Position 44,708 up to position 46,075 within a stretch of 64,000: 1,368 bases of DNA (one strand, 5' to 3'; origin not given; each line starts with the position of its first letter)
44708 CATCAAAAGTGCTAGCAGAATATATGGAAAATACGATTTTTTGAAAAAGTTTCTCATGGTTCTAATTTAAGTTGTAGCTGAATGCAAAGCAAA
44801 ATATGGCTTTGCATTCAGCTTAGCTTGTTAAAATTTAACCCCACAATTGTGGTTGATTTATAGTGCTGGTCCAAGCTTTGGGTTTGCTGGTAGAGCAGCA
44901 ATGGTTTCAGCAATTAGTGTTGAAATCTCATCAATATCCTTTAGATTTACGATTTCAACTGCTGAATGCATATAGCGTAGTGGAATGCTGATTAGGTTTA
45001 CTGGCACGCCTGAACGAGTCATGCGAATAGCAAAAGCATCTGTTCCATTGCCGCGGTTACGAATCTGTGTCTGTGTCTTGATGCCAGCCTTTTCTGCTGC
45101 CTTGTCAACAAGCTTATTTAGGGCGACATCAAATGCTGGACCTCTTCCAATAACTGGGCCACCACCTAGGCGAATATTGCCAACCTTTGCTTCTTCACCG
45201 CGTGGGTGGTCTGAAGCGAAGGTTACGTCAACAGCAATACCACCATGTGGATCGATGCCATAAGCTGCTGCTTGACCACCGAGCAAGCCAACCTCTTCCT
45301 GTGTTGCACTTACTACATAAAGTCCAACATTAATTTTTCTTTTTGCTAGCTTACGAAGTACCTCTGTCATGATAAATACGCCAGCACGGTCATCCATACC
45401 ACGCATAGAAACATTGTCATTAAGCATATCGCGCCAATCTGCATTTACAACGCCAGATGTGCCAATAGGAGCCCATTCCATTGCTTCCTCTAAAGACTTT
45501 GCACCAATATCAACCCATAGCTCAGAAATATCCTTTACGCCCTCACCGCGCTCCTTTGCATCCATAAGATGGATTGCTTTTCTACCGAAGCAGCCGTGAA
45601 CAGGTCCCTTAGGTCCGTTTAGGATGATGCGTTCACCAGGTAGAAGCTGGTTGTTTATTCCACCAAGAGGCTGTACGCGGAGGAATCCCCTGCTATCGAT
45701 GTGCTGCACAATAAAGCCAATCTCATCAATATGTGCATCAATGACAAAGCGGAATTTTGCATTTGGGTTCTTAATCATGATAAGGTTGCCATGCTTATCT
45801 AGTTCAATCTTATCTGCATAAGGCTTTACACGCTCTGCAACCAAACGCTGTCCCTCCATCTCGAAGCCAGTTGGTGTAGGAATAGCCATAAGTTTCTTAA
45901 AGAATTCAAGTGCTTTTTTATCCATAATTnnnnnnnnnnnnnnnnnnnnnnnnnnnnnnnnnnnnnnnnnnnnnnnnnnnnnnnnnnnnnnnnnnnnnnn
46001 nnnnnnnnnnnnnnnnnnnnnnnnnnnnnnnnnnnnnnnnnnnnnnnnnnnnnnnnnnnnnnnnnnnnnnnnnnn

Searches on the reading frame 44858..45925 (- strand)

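Call 11: search_protein_families(library=pfam, proteins=[window:44858-45925:-], max_evalue=0.01)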
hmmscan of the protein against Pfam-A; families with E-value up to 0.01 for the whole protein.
window:44858-45925:- (355 aa): 3 families
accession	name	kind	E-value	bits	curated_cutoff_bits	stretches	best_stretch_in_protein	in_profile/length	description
PF05343.19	Peptidase_M42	-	1.3e-78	264.5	23.2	1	46-337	1-292/292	M42 glutamyl aminopeptidase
PF04389.22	Peptidase_M28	-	5.1e-06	26.8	21.3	1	176-309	29-155/193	Peptidase family M28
PF02127.20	Peptidase_M18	-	0.0035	16.7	24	0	253-337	337-427/432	Aminopeptidase I zinc metalloprotease (M18)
